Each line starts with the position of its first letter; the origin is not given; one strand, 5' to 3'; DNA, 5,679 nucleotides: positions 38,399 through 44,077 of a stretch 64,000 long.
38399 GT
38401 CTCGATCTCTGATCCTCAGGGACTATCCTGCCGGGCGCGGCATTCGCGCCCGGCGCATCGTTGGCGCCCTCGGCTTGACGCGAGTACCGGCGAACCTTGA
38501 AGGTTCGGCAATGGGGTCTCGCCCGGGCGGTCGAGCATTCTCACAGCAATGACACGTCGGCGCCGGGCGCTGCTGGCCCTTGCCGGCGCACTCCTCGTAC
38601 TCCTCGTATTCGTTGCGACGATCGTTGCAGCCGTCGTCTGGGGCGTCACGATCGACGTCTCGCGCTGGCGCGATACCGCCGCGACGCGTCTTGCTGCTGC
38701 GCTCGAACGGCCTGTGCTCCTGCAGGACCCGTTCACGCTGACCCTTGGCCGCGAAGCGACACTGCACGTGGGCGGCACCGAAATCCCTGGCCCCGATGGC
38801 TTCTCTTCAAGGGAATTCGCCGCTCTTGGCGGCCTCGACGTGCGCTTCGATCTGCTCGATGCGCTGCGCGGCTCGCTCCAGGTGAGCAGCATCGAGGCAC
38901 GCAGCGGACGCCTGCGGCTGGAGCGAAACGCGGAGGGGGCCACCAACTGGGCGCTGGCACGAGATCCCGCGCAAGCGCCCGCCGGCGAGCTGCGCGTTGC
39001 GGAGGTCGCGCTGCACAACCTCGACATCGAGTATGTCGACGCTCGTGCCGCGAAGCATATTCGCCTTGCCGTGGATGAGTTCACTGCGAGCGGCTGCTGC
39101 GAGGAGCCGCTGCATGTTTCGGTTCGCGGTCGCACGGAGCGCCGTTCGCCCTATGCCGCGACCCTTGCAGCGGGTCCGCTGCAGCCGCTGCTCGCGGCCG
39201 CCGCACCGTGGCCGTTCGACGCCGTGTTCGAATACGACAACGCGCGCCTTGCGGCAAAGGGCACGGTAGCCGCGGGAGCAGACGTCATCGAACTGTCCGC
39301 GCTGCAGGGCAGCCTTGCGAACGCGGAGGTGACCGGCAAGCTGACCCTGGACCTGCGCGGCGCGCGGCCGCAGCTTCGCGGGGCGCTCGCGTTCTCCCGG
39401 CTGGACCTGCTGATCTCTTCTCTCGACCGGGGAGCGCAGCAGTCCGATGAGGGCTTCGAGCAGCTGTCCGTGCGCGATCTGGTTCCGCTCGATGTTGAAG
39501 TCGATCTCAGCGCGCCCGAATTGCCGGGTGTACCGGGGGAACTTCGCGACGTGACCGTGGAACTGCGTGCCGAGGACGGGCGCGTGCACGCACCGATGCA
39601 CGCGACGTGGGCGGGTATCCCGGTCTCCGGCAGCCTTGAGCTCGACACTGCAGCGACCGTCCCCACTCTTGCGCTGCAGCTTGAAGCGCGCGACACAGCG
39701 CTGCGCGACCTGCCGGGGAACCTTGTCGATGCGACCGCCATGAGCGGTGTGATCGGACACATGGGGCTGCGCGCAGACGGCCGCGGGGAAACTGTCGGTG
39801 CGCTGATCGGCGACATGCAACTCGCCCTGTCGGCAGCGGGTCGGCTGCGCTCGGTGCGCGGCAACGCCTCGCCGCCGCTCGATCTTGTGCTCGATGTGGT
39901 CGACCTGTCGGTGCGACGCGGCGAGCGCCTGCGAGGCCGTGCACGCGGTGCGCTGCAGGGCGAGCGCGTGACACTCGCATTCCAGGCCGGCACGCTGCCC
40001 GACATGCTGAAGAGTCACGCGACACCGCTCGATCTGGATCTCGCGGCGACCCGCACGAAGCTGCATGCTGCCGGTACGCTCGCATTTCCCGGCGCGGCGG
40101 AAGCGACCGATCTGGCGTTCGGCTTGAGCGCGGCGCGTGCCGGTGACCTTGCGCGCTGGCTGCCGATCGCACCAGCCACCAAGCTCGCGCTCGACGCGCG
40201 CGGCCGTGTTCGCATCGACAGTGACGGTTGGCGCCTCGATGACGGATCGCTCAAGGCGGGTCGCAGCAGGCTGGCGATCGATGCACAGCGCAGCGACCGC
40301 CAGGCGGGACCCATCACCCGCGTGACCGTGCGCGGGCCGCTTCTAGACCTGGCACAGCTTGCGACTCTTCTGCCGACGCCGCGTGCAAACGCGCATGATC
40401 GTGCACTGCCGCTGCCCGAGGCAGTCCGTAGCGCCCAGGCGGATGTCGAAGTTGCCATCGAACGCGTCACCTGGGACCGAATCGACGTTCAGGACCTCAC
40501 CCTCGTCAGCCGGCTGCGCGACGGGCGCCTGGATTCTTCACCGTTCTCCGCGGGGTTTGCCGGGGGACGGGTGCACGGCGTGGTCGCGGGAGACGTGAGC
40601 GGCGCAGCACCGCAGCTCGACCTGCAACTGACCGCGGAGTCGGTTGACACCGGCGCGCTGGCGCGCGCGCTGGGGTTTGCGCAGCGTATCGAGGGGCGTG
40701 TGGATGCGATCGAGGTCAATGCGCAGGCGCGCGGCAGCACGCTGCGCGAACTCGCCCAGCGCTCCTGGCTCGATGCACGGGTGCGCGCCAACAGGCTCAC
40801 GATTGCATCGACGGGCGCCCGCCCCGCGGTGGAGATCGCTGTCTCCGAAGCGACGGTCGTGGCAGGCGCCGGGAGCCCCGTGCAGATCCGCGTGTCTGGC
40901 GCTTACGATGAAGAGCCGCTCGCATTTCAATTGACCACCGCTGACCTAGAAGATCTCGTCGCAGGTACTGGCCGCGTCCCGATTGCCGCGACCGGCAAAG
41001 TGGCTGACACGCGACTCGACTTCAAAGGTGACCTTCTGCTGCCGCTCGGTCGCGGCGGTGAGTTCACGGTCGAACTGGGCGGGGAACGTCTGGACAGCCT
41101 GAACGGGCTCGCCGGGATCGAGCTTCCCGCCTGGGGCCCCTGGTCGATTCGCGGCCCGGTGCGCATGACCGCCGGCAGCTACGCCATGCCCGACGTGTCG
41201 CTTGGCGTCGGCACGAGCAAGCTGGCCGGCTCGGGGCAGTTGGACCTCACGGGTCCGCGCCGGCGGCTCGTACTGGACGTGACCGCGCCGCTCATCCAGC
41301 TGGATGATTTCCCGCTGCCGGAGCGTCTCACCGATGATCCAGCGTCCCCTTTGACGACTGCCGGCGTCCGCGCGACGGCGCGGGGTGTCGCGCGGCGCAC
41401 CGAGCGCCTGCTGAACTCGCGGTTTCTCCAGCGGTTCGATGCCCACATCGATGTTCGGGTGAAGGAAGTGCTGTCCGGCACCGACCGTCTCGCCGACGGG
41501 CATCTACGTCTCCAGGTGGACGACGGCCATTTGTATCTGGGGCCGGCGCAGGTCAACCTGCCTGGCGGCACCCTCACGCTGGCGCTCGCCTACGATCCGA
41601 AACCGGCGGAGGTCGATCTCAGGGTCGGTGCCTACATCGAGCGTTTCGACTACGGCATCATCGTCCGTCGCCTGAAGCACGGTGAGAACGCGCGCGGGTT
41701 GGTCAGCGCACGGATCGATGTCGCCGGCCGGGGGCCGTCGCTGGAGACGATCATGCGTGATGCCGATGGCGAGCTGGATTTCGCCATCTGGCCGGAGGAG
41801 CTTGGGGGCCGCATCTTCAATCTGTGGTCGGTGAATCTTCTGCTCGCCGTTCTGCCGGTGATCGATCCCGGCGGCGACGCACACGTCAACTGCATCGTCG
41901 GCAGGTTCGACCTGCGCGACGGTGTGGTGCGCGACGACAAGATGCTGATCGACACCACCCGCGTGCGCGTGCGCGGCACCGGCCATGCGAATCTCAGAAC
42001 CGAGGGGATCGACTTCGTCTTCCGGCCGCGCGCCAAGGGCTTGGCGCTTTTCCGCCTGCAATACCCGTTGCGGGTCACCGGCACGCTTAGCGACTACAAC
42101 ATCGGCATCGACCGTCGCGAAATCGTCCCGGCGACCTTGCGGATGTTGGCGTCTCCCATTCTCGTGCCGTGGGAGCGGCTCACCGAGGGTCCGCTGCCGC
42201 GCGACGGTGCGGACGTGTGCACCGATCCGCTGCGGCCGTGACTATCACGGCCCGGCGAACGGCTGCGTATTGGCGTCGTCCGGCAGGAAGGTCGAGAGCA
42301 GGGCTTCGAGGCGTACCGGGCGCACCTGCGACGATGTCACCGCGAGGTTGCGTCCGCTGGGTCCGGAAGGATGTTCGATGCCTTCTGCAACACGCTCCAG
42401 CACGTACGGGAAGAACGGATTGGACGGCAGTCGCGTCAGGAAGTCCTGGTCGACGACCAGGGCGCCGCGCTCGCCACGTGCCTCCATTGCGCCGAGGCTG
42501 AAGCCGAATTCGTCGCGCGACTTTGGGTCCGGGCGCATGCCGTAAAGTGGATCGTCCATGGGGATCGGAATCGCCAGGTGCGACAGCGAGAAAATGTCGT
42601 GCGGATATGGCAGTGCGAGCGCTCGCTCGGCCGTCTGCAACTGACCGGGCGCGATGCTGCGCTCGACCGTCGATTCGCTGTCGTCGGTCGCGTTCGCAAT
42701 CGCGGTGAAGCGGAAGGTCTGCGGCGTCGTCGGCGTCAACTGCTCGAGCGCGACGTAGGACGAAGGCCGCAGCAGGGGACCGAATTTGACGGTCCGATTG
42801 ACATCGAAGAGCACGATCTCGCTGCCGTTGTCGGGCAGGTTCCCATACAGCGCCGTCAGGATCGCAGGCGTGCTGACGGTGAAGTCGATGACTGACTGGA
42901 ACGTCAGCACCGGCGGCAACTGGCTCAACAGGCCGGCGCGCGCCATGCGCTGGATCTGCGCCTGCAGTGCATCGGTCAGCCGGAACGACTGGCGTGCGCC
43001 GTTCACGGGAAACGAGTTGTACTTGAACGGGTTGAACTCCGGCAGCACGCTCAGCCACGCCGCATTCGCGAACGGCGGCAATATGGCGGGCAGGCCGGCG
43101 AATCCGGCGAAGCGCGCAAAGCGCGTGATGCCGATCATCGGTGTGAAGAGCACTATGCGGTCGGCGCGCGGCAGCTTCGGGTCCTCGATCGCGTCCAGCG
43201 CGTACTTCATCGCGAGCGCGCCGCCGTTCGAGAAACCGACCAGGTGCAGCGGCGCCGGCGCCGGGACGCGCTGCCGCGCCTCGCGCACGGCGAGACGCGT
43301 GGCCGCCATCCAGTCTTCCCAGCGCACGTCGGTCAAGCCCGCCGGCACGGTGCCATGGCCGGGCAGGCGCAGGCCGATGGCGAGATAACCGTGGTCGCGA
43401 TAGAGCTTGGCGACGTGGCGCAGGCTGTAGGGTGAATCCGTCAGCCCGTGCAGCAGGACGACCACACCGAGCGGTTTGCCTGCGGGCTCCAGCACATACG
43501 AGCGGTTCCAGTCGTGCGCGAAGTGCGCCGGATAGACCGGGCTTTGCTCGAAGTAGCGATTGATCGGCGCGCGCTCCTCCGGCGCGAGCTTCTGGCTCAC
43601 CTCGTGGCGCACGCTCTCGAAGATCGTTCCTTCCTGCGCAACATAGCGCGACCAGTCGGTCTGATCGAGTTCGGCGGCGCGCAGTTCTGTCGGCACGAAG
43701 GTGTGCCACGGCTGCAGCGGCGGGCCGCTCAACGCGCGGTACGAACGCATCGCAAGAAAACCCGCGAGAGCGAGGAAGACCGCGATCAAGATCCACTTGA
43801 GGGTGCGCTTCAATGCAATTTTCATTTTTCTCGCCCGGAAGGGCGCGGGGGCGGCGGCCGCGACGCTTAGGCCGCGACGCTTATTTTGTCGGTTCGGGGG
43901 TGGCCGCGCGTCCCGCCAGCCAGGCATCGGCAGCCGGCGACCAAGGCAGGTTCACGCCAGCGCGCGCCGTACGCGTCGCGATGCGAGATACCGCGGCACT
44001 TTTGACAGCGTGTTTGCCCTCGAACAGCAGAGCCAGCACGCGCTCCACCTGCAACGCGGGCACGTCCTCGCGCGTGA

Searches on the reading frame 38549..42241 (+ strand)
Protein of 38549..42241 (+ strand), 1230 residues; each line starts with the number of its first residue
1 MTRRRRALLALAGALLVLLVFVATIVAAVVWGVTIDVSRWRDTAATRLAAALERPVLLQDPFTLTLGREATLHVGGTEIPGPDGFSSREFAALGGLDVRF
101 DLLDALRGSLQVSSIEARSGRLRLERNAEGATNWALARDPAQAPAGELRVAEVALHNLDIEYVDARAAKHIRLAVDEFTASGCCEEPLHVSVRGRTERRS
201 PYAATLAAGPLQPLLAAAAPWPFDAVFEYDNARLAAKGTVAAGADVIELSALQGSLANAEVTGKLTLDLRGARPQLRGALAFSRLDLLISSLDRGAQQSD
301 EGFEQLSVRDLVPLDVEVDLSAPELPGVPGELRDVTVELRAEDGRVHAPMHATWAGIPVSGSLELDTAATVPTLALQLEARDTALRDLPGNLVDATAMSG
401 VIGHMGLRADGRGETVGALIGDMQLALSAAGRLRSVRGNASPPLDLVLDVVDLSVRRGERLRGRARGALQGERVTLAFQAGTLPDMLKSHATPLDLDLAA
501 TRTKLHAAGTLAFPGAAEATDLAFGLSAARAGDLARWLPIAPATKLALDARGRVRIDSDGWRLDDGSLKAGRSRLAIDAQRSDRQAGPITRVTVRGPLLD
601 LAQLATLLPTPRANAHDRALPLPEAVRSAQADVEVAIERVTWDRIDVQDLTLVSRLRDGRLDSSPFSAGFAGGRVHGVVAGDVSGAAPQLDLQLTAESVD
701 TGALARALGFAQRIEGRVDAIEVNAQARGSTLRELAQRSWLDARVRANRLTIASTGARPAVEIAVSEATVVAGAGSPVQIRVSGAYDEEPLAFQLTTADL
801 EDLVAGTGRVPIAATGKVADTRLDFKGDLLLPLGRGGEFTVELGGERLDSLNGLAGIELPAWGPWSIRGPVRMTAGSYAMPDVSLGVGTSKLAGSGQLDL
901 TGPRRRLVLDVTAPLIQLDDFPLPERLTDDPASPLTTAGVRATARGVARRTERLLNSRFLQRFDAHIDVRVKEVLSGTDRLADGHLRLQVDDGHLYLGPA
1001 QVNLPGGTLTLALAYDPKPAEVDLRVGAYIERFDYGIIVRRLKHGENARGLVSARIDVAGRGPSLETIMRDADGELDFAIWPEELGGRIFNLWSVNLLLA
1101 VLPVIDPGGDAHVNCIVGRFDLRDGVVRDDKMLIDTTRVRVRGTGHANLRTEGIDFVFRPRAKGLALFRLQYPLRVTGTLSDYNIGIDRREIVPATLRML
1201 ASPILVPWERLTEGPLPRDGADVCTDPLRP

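Call 29: search_protein_families(library=pfam, proteins=[window:38549-42241:+], max_evalue=0.001)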
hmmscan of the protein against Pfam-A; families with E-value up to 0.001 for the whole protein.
window:38549-42241:+ (1230 aa): 3 families
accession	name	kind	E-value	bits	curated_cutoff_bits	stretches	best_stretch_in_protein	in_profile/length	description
PF05170.20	AsmA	-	2.8e-27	96.2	29.8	3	627-737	437-546/607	AsmA family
PF05359.17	DUF748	-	1.2e-06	27.4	50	1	2-173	12-177/1037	Domain of Unknown Function (DUF748)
PF13116.12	YhdP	-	1.2e-05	23.8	46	0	1111-1159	1121-1169/1224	YhdP protein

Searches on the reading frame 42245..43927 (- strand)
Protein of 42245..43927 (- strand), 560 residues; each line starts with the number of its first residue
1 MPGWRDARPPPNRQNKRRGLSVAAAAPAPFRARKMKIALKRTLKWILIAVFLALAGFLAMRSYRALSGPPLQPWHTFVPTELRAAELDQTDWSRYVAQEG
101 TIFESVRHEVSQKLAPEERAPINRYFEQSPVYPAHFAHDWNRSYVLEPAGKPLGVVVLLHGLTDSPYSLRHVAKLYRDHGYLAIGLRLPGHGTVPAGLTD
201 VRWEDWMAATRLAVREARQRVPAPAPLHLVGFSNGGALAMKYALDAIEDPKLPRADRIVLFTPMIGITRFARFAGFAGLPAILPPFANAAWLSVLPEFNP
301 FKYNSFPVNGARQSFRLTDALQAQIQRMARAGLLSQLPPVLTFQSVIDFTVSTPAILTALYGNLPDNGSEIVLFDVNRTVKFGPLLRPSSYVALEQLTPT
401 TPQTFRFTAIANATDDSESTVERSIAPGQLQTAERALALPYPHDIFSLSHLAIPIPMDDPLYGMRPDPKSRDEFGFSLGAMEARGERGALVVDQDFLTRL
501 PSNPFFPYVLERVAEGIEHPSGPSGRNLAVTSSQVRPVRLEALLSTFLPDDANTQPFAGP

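Call 29: search_protein_families(library=pfam, proteins=[window:42245-43927:-], max_evalue=0.001)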
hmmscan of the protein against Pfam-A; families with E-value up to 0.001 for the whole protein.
window:42245-43927:- (560 aa): 3 families
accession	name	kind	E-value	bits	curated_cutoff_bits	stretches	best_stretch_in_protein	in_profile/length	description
PF12146.15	Hydrolase_4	-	2.2e-11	44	27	1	151-271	2-117/239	Serine aminopeptidase, S33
PF00561.26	Abhydrolase_1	-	9.1e-09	35.8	25.8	1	155-250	2-91/245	alpha/beta hydrolase fold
PF12697.13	Abhydrolase_6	-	1.8e-08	35.8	26.3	1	156-300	1-132/217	Alpha/beta hydrolase family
